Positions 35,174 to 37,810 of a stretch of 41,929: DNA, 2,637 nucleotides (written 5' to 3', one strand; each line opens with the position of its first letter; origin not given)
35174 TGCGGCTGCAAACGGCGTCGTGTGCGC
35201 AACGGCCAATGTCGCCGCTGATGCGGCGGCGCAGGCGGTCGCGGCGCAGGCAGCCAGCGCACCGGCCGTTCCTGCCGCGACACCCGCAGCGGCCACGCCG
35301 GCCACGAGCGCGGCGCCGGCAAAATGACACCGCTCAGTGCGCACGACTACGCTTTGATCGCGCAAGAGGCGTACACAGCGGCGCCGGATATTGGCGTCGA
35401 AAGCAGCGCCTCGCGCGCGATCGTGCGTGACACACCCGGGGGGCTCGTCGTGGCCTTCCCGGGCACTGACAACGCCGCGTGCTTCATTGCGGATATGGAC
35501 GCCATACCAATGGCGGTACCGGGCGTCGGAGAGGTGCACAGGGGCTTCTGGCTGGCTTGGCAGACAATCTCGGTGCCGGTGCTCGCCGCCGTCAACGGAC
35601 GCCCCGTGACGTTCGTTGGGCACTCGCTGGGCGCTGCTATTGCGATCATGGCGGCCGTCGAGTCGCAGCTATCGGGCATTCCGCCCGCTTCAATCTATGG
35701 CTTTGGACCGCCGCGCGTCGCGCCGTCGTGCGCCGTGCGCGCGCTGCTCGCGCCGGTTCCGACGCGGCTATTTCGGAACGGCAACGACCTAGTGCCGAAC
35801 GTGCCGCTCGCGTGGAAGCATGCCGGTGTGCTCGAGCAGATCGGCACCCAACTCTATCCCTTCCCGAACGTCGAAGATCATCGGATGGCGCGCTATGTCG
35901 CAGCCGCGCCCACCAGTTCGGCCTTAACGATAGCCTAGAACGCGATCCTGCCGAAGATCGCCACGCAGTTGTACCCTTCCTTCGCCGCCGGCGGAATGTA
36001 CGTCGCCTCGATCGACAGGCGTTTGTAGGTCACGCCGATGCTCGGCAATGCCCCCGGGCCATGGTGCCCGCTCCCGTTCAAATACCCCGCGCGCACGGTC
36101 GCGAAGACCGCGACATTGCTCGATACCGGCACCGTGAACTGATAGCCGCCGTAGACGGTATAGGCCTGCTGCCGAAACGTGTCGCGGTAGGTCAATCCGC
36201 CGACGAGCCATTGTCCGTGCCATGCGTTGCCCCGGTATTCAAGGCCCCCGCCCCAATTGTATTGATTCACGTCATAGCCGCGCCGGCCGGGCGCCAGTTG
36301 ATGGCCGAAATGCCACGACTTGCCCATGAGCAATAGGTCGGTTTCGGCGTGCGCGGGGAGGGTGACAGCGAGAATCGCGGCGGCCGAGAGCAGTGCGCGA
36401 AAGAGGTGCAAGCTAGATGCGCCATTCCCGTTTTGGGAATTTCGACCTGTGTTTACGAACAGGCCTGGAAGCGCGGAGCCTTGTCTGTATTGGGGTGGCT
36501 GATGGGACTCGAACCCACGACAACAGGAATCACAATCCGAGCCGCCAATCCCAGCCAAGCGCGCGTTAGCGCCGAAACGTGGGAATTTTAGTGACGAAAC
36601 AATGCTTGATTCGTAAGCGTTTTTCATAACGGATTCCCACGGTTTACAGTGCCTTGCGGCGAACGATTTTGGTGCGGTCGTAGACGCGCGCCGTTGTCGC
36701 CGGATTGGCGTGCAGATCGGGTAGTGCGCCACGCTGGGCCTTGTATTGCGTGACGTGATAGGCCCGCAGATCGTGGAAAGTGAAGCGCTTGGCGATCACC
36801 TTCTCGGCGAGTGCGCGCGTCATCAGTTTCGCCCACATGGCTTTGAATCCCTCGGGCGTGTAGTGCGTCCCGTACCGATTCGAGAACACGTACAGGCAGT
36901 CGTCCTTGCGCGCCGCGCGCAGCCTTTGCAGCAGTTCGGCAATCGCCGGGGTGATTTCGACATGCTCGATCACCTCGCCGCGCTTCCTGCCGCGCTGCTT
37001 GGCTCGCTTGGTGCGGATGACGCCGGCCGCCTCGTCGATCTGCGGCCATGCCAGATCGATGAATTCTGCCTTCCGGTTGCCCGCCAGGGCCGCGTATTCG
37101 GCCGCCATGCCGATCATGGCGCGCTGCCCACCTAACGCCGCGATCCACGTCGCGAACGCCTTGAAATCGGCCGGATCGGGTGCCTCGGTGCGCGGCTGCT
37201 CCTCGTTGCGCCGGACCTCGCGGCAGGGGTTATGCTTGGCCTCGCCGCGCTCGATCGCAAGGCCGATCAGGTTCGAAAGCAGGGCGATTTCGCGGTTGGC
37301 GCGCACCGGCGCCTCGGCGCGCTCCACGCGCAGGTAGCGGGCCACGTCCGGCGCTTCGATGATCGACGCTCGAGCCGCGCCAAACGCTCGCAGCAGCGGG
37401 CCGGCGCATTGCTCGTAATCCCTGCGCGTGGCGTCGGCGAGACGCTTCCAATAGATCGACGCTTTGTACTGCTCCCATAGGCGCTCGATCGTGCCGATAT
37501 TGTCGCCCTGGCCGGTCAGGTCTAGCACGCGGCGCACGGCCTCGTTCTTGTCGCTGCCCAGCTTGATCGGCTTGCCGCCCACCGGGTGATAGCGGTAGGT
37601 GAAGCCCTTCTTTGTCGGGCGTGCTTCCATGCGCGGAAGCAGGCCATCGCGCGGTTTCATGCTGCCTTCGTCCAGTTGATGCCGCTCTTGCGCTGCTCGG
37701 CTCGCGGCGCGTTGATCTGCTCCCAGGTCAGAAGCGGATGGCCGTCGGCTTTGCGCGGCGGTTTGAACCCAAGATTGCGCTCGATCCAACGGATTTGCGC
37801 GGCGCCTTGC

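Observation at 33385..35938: Atypical lysis cassette ending in a lipoprotein translationally coupled to a class-3 lipase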

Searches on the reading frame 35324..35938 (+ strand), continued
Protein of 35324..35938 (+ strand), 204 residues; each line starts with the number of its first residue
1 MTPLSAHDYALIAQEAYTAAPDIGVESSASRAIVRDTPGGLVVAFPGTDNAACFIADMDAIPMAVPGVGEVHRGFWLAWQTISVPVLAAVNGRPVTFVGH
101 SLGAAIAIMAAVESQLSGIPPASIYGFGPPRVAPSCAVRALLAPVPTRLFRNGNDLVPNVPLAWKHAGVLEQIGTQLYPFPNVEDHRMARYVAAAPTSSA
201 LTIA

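Call 60: search_dna_similar(query=L077:7998-8570:+, collection=phages, mode=protein, max_rows=40, max_evalue=0.001)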
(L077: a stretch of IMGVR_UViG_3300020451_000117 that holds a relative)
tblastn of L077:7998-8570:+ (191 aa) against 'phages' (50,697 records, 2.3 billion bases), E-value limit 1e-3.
Records with a match: 18; places in all: 19; records where one place covers at least 80% of the query: 7.
Best place of each record, by identity: <60% 18.
By first word of the organism name: Marine 4; Prochlorococcus 4; Ralstonia 4; Burkholderia 2; Cylindrospermopsis 2; Shewanella 1; Hujiaoplasma 1.
By host as written in the record: - 6; Ralstonia pseudosolanacearum I-31 (MT043) 3; Burkholderia gladioli 2; Prochlorococcus sp. NATL1A 2; Shewanella baltica 1; Tenericutes bacterium zrk29 1; Prochlorococcus marinus NATL2A 1; Cylindrospermopsis raciborskii KLL07 1; and 1 more.
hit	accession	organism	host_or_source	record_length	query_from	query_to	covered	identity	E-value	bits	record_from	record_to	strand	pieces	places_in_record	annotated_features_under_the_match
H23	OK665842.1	Burkholderia phage BgManors32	Burkholderia gladioli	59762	22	178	82%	32.9%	1e-9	62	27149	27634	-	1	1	glycerol dehydrogenase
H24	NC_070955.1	Burkholderia phage BgManors32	Burkholderia gladioli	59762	22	178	82%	32.9%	1e-9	62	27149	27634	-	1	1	esterase/lipase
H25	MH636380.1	Cylindrospermopsis raciborskii virus RM-2018a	Reeuwijkse Plassen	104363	17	183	87%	29.8%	4e-10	64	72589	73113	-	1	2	putative class 3 lipase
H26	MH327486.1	Marine virus AG-341-P01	single cell amplified by WGA-X; seawater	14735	28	183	82%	30.3%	2e-9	61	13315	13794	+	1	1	record has no annotation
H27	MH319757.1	Marine virus AG-345-O18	single cell amplified by WGA-X; seawater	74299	28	183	82%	30.3%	3e-9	61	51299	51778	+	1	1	record has no annotation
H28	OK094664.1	Shewanella phage vB_Sb_QDWS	Shewanella baltica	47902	22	182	84%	28.7%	6e-7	54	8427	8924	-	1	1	lipase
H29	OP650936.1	Hujiaoplasma phage zrk29-1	Tenericutes bacterium zrk29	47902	22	182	84%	28.7%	6e-7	54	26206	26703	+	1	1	record has no annotation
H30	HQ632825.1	Prochlorococcus phage P-SSM5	Prochlorococcus marinus NATL2A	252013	33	181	78%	29.1%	1e-7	56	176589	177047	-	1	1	lipase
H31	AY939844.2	Prochlorococcus phage P-SSM2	Prochlorococcus sp. NATL1A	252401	33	181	78%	29.1%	1e-7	56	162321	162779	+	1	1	lipase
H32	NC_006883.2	Prochlorococcus phage P-SSM2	Prochlorococcus sp. NATL1A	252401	33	181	78%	29.1%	1e-7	56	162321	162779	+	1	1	esterase/lipase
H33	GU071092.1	Prochlorococcus phage P-SSM2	-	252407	33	181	78%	29.1%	1e-7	56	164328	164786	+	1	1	lipase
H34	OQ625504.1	Cylindrospermopsis phage Cr-LKS4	Cylindrospermopsis raciborskii KLL07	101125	65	183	62%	34.1%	2e-9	62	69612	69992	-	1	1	class 3 lipase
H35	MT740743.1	Ralstonia phage Hyacinthe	Ralstonia pseudosolanacearum I-31 ...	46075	21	167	77%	26.9%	2e-5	50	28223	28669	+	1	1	hypothetical protein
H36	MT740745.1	Ralstonia phage Raharianne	Ralstonia pseudosolanacearum I-31 ...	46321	21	167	77%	26.9%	2e-5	50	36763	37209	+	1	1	hypothetical protein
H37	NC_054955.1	Ralstonia phage Raharianne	Ralstonia pseudosolanacearum I-31 ...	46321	21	167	77%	26.9%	2e-5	50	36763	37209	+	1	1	esterase/lipase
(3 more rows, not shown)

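Call 62: search_protein_families(library=phrogs, max_evalue=0.01, proteins=[L072:7078-7656:+, L072:7616-8002:+, L077:7135-7593:+, L077:7593-7808:+, L077:7808-8002:+, L077:8573-8899:+])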
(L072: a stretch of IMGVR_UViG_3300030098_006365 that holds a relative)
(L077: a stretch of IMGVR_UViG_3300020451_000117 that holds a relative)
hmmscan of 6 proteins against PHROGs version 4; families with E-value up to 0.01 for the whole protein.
L072:7078-7656:+ (193 aa): 3 families
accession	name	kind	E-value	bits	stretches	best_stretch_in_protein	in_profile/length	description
phrog_739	-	lysis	1.5e-10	42.4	1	64-186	9-121/122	Rz-like spanin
phrog_6631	-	unknown function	0.00047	20.7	1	62-158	7-111/251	-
phrog_37881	-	unknown function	0.0034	18.4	1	67-135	99-165/177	-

L072:7616-8002:+ (129 aa): 2 families
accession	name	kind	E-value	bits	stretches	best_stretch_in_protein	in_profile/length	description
phrog_812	-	lysis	6.2e-13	49.8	1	1-119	1-90/102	Rz-like spanin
phrog_22199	-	unknown function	0.00019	22.4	1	61-117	2-55/58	-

L077:7135-7593:+ (153 aa): 0 families

L077:7593-7808:+ (72 aa): 0 families

L077:7808-8002:+ (65 aa): 0 families

L077:8573-8899:+ (109 aa): 1 family
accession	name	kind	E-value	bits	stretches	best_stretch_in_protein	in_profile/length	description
phrog_27150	-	unknown function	0.0041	18.2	0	16-106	58-136/139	-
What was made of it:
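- In L072 the lipoprotein in front of the lipase is a PHROG-confirmed Rz1-like o-spanin that overlaps an Rz-like i-spanin (call 62).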

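Call 85: search_protein_representatives(alignment_id=A4)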
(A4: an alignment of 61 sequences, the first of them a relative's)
Query: 61 sequences, 199 profile positions. Proteins with E-value up to 0.001 (for the whole library): 12935; up to 1e-10: 1772; up to 1e-30: 53. The best 150 are listed.
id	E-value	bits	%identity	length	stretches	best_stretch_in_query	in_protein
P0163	1.3e-97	341.7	-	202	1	1-195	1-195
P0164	9.8e-64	231.2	-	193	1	1-193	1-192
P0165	3.6e-63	229.3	-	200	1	2-193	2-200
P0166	2.4e-61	223.4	-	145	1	52-193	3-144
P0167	5.2e-60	219.0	-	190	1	1-196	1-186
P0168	2.8e-58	213.3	-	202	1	1-195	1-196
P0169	5.2e-55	202.7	-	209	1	1-195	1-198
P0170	1.6e-54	201.1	-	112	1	1-112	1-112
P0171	6.6e-53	195.8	-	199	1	1-193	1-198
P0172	4.5e-52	193.1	-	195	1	8-195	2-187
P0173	4.6e-51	189.8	-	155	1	54-168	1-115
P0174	1.2e-50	188.4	-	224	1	1-195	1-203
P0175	4.4e-49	183.4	-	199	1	3-192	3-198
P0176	6.2e-49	182.9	-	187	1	5-193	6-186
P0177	7.7e-49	182.6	-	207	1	2-196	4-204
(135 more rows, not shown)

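Call 86: search_protein_families(library=pfam, max_evalue=0.001, proteins=[L070:7501-7983:+, L066:6745-7206:+, L088:5867-6439:+, L088:7618-7989:+, L014:6943-7446:+, L017:6208-6657:+, L037:6727-7197:+, L077:8964-9446:+, L072:9173-9631:+, L067:7516-8001:+])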
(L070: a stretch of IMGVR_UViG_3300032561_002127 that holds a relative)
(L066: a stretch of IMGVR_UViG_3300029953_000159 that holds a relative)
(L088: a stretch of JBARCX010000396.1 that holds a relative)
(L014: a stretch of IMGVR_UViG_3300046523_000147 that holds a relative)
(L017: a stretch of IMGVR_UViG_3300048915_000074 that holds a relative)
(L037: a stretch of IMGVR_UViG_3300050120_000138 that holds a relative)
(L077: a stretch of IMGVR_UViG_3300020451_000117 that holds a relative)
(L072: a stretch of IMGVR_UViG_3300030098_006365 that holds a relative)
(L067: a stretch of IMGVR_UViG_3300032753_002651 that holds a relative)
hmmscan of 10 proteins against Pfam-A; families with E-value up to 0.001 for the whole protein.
L070:7501-7983:+ (161 aa): 1 family
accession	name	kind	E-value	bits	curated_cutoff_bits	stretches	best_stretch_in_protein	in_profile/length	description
PF07486.17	Hydrolase_2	-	4.2e-09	37.4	27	1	33-155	1-100/100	Cell Wall Hydrolase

L066:6745-7206:+ (154 aa): 1 family
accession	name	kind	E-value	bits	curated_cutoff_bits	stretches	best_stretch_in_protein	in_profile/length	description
PF01832.25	Glucosaminidase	-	1.5e-33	116.5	30.2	1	11-142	1-119/123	Mannosyl-glycoprotein endo-beta-N-acetylglucosaminidase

L088:5867-6439:+ (191 aa): 0 families

L088:7618-7989:+ (124 aa): 0 families

L014:6943-7446:+ (168 aa): 2 families
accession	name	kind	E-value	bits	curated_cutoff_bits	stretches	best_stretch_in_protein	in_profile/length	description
PF05838.17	Glyco_hydro_108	-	1.4e-17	64.5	21.2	1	10-96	3-85/85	Glycosyl hydrolase 108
PF09374.15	PG_binding_3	-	3.6e-06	27.5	24.6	1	98-158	2-74/76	Predicted Peptidoglycan domain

L017:6208-6657:+ (150 aa): 1 family
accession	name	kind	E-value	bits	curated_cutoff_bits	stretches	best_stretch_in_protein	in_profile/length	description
PF00959.24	Phage_lysozyme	-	3.2e-09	37.6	22.3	1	12-137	2-116/125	Phage lysozyme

L037:6727-7197:+ (157 aa): 1 family
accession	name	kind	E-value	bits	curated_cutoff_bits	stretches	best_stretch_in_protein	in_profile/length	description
PF00959.24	Phage_lysozyme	-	2.4e-08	34.8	22.3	1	18-131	4-108/125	Phage lysozyme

L077:8964-9446:+ (161 aa): 1 family
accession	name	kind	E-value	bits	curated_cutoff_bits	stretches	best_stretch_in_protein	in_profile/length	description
PF00959.24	Phage_lysozyme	-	1.8e-07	32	22.3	1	16-145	4-113/125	Phage lysozyme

L072:9173-9631:+ (153 aa): 1 family
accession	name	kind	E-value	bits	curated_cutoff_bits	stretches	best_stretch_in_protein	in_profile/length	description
PF00959.24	Phage_lysozyme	-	3e-08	34.5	22.3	1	17-143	4-117/125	Phage lysozyme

L067:7516-8001:+ (162 aa): 1 family
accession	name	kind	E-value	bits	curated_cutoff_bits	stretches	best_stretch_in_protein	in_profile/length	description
PF07486.17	Hydrolase_2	-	1.3e-17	64.7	27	1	46-158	1-100/100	Cell Wall Hydrolase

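Call 87: search_protein_families(library=pfam, max_evalue=0.001, proteins=[L003:5228-5662:+, L077:8573-8899:+, L077:7135-7593:+])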
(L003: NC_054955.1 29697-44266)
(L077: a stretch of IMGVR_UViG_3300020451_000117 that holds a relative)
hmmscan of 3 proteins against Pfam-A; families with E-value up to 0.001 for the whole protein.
L003:5228-5662:+ (145 aa): 1 family
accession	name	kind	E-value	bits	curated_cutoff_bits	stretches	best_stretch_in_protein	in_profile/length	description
PF00959.24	Phage_lysozyme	-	1.1e-47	161.8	22.3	1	16-139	1-125/125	Phage lysozyme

L077:8573-8899:+ (109 aa): 0 families

L077:7135-7593:+ (153 aa): 0 families

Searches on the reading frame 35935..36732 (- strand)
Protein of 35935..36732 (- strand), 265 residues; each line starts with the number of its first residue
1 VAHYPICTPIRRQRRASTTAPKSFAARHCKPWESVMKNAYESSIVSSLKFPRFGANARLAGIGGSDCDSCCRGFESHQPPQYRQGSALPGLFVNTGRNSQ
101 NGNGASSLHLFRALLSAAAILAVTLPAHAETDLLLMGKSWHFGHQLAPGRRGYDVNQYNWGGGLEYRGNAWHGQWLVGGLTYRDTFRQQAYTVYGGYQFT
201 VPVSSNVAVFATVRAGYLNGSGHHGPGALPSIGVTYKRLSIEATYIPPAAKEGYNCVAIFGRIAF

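Call 3: search_protein_families(library=pfam, max_evalue=0.1, proteins=[window:35935-36732:-])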
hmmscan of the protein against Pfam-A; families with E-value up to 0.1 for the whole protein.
window:35935-36732:- (265 aa): 1 family
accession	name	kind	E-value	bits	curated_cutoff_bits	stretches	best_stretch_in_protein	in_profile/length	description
PF07017.17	PagP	-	6.7e-07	29.3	24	1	129-260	9-142/144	Antimicrobial peptide resistance and lipid A acylation protein PagP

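Call 5: search_protein_families(library=phrogs, max_evalue=0.01, proteins=[window:35935-36732:-])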
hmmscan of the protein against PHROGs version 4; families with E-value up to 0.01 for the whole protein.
window:35935-36732:- (265 aa): 1 family
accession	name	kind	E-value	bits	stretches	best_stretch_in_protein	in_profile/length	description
phrog_3600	-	moron, auxiliary metabolic gene and host takeover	7e-20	72.3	1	114-250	169-295/315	antimicrobial peptide resistance and lipid A acylation protein PagP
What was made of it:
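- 35935..36411 (-): Context, not part of the module: PagP-like outer-membrane protein gene. It is convergent, and its stop codon overlaps the lipase stop. Pfam PagP 6.7e-7; phrog_3600 7e-20 (calls 3, 5).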

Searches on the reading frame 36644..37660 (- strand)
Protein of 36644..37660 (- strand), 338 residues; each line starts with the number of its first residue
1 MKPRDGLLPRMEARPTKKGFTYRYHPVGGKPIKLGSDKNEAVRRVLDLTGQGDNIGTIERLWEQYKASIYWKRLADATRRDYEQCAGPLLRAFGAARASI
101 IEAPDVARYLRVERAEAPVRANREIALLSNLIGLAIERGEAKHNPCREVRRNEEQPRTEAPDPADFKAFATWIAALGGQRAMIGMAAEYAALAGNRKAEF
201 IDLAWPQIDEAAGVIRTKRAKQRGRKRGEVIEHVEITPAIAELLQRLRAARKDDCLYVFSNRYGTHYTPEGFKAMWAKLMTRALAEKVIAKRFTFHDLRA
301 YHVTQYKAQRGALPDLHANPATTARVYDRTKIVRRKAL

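Call 84: search_protein_families(library=phrogs, max_evalue=0.00001, proteins=[window:36644-37660:-])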
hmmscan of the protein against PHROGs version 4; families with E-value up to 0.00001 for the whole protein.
window:36644-37660:- (338 aa): 4 families
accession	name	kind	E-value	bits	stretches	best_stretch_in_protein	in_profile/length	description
phrog_1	-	integration and excision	3.5e-38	133.3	1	2-335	102-441/611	integrase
phrog_216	-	integration and excision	8e-12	45.8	1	121-327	14-221/301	integrase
phrog_7244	-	integration and excision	3.1e-10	40.8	1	7-216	10-232/263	integrase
phrog_14425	-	unknown function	1.5e-08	35.7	1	254-311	73-132/161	-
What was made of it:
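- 36644..37660 (-): Context: tyrosine integrase. phrog_1 integrase 3.5e-38 (call 84).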
